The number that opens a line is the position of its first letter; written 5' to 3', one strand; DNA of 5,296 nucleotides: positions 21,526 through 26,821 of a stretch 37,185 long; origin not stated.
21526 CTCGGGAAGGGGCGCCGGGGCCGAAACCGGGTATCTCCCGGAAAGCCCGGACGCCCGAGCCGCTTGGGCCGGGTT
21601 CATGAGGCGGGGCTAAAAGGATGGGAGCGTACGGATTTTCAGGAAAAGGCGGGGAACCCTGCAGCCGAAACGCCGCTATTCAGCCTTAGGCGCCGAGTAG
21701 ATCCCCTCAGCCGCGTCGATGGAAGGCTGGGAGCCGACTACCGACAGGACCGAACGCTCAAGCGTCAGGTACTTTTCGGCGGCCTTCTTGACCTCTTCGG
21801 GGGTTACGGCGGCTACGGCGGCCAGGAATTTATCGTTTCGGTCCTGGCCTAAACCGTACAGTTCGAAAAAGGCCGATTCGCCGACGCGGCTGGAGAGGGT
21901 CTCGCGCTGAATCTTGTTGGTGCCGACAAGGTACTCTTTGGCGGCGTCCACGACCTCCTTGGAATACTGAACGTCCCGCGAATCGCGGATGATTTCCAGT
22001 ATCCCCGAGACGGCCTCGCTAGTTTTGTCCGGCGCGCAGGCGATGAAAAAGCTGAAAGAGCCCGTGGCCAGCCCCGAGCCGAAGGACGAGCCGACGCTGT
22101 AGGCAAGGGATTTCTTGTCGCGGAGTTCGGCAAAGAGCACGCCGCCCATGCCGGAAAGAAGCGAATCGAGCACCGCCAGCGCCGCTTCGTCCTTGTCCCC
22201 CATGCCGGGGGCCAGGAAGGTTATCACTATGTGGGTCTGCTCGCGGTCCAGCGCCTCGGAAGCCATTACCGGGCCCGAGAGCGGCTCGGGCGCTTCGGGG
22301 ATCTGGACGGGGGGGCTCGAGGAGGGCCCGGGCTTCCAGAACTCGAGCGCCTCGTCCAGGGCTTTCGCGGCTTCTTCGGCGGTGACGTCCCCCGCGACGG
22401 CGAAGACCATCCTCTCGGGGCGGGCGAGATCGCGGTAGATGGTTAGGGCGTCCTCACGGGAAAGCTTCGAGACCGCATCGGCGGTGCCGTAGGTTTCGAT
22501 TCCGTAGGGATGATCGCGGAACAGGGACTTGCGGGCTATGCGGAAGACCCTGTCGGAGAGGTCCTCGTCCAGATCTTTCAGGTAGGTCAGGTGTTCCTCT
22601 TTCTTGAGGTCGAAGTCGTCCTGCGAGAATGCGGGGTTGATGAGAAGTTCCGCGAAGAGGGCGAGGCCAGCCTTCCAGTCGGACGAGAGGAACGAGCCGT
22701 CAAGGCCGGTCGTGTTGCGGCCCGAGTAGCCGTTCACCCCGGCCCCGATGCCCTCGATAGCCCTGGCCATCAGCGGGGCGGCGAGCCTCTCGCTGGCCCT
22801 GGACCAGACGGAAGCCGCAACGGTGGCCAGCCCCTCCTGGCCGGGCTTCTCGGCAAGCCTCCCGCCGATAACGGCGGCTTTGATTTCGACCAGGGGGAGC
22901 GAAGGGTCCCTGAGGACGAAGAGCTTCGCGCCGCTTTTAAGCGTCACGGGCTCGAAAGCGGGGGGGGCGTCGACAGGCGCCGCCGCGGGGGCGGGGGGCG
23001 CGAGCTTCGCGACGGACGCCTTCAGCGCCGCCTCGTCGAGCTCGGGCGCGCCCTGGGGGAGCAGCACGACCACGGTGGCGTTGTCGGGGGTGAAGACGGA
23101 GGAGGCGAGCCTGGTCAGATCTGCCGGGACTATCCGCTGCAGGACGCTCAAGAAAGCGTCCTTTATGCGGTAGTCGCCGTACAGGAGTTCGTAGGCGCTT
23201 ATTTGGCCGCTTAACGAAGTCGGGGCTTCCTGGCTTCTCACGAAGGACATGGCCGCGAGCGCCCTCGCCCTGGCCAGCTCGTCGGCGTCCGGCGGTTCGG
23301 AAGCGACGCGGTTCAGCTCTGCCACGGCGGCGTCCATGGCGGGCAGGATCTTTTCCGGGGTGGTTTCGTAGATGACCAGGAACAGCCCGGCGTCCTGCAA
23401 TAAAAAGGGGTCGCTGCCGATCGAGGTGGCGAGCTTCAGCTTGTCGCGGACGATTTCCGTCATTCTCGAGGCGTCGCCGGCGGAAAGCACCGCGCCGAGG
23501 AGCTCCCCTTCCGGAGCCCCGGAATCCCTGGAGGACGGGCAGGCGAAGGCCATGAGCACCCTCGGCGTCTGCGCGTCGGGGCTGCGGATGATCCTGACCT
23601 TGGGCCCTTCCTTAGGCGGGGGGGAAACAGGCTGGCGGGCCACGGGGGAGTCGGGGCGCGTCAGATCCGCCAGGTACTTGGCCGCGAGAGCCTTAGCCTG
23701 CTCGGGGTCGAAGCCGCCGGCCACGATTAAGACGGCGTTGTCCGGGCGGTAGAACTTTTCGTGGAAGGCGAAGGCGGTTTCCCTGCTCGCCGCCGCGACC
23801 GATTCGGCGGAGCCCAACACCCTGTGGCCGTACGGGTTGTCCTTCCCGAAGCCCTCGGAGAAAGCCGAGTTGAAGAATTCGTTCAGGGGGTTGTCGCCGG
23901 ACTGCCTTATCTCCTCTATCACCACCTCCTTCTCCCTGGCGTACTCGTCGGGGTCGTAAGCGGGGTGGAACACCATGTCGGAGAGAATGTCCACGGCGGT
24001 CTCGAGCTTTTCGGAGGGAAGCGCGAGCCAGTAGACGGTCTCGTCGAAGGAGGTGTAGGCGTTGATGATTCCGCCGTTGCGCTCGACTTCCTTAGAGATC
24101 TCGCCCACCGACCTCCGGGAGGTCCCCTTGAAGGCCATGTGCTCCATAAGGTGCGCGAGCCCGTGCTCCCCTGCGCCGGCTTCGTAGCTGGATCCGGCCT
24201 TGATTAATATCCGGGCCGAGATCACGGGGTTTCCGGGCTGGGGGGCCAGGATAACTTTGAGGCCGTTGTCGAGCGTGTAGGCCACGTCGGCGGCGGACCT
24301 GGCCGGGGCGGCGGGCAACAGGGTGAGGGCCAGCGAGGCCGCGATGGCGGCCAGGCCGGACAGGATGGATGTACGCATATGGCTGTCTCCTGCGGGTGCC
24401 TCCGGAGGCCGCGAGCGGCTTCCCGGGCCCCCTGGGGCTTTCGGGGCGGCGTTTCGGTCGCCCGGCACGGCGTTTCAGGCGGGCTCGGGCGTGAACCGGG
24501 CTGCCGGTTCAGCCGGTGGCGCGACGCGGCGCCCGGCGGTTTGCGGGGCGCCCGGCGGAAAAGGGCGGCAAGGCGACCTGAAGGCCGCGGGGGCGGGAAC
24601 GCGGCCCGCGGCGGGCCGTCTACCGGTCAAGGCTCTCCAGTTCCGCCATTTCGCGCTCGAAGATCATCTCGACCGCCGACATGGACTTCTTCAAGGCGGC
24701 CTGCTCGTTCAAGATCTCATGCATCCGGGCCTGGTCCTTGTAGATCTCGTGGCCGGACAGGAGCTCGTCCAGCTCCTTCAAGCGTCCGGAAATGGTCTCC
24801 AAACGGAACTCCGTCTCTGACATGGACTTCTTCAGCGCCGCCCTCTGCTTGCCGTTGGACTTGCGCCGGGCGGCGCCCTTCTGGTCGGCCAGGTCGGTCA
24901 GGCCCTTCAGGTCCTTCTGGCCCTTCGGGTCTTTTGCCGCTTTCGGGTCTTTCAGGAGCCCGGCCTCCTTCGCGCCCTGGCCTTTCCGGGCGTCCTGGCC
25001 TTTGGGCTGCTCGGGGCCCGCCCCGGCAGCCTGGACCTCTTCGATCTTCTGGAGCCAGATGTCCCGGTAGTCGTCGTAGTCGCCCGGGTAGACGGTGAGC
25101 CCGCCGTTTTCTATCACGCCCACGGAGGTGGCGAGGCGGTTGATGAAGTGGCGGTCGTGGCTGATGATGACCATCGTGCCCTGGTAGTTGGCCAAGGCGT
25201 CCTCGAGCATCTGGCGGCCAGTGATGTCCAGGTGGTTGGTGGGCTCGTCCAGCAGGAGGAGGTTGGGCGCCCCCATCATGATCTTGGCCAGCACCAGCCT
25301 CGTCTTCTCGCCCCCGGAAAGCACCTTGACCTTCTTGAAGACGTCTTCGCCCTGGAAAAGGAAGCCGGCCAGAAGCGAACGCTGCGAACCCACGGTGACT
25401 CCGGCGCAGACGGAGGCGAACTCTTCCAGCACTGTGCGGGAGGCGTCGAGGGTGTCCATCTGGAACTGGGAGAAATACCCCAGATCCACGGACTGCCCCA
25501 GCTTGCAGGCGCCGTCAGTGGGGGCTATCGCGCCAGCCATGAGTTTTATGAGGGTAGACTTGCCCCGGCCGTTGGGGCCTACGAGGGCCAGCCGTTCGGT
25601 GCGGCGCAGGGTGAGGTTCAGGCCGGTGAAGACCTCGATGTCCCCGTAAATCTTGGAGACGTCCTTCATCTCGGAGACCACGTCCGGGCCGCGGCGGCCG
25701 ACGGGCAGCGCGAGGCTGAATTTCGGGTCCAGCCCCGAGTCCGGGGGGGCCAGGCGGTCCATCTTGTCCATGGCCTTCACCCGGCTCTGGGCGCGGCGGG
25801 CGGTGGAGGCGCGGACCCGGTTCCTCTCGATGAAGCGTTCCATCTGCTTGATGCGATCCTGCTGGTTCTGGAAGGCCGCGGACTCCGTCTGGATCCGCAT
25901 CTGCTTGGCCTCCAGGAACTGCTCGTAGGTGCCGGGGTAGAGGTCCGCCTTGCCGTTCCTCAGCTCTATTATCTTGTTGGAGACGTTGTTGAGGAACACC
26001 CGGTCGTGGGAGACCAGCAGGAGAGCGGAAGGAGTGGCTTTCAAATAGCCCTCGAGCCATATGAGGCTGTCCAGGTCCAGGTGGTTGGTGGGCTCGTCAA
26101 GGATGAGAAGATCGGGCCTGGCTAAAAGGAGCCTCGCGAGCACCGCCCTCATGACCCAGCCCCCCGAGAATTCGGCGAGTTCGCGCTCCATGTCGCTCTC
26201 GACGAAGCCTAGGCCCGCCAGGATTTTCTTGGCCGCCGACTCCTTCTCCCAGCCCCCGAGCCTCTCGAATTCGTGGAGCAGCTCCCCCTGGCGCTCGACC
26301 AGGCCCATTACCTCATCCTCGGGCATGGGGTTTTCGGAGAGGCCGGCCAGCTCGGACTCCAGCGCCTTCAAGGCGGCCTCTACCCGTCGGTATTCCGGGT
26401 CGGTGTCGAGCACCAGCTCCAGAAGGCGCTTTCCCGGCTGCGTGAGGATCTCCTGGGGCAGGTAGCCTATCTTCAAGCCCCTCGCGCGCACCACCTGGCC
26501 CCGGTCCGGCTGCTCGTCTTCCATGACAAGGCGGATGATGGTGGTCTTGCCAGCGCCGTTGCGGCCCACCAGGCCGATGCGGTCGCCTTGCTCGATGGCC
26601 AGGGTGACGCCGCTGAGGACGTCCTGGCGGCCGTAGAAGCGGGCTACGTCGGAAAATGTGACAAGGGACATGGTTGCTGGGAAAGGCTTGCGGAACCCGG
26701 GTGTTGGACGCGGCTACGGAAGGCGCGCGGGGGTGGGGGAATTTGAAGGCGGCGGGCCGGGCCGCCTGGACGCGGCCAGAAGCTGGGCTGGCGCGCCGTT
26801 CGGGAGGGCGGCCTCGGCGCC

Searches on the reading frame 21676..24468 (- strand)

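Call 38: search_protein_families(library=pfam, proteins=[window:21676-24468:-], max_evalue=0.00001)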
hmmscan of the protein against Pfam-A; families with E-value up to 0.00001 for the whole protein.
window:21676-24468:- (930 aa): 2 families
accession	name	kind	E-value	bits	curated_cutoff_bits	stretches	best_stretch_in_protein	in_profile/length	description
PF05193.26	Peptidase_M16_C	-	2.8e-69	233.1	23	2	228-403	3-179/181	Peptidase M16 inactive domain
PF00675.25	Peptidase_M16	-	1e-40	139.5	22.3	2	72-199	2-127/149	Insulinase (Peptidase family M16)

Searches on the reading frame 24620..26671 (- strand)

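Call 38: search_protein_families(library=pfam, proteins=[window:24620-26671:-], max_evalue=0.00001)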
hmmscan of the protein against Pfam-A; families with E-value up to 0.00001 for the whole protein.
window:24620-26671:- (683 aa): 6 families
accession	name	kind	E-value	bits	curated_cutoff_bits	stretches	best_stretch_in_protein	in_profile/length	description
PF00005.33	ABC_tran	-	2.2e-47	161.6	25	2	19-196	1-137/137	ABC transporter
PF12848.13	ABC_tran_Xtn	-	1.8e-28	98.9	25.9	1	235-318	1-83/85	ABC transporter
PF13304.12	AAA_21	-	2.4e-10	41.4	27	0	33-49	3-19/304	AAA domain, putative AbiEii toxin, Type IV TA system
PF02463.25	SMC_N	-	3.6e-09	36.8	40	0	449-521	135-213/220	RecF/RecN/SMC N terminal domain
PF13191.12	AAA_16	-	5.4e-08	33.9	32.6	0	11-136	1-104/167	AAA ATPase domain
PF13555.12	AAA_29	-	1.5e-06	28.2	27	0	348-375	12-39/61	P-loop containing region of AAA domain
